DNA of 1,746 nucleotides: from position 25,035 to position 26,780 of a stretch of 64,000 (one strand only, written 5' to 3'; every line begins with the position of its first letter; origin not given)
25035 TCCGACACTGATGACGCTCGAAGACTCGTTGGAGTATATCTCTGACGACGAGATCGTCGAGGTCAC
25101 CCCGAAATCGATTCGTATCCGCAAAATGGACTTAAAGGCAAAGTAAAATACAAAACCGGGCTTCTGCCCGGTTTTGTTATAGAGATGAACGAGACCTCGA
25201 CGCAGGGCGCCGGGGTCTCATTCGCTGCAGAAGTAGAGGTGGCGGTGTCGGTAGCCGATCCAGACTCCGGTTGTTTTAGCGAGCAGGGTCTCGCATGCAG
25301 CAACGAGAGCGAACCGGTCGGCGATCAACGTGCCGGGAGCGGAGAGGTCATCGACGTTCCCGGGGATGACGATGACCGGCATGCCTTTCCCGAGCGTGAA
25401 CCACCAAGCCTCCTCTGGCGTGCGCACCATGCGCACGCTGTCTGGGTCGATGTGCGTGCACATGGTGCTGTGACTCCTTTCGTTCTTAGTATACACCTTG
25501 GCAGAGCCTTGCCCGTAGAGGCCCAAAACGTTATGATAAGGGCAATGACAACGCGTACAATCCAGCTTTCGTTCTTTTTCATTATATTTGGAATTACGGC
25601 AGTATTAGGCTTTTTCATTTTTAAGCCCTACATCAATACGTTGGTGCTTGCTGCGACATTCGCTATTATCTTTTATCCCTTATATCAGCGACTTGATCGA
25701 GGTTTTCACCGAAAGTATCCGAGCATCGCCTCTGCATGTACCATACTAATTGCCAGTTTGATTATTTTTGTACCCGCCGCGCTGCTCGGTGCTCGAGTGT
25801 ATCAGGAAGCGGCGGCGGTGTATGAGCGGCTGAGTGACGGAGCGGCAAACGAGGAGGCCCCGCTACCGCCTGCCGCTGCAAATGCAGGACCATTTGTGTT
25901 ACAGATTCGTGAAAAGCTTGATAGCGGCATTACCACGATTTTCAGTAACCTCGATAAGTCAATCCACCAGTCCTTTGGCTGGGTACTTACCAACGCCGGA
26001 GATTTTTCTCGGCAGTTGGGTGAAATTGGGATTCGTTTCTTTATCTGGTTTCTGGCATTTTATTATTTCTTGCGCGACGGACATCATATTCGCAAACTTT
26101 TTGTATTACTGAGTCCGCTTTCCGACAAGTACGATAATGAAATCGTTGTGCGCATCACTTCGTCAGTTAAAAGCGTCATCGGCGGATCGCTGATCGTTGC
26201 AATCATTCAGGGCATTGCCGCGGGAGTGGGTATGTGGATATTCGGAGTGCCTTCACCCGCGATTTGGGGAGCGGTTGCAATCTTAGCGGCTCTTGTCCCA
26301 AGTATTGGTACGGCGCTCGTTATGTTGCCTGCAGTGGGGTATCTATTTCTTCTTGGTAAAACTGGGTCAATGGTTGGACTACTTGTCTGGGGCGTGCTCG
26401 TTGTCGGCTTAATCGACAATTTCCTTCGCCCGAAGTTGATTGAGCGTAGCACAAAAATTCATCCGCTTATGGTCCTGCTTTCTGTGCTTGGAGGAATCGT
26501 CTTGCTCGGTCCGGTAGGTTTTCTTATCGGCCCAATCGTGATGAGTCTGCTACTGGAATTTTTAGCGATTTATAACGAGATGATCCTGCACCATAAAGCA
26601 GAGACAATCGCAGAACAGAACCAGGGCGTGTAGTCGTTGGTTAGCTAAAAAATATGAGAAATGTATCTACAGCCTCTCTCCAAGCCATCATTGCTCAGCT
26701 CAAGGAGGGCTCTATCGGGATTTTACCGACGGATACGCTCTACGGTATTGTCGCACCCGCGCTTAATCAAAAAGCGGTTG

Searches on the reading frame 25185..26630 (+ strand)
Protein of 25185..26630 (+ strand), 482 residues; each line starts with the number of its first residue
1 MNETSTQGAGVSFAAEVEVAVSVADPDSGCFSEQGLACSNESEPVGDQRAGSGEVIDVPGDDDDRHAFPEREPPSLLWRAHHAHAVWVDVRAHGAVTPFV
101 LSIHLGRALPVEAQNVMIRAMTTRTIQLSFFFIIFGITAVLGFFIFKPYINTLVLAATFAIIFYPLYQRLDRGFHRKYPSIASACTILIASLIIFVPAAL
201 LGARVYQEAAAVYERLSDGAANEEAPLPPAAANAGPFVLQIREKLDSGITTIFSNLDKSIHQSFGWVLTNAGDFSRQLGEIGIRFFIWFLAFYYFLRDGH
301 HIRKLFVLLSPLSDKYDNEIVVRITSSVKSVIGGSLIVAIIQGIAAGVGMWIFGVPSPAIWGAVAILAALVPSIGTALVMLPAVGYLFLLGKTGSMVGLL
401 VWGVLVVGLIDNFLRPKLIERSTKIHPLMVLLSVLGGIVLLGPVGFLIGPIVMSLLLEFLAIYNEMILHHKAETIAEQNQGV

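Call 74: search_protein_families(library=pfam, proteins=[window:25185-26630:+], max_evalue=0.1)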
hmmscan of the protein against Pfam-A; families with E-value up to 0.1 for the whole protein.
window:25185-26630:+ (482 aa): 1 family
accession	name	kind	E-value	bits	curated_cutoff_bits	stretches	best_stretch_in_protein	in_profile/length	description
PF01594.21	AI-2E_transport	-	5.3e-52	177.5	34.3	1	131-463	3-326/327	AI-2E family transporter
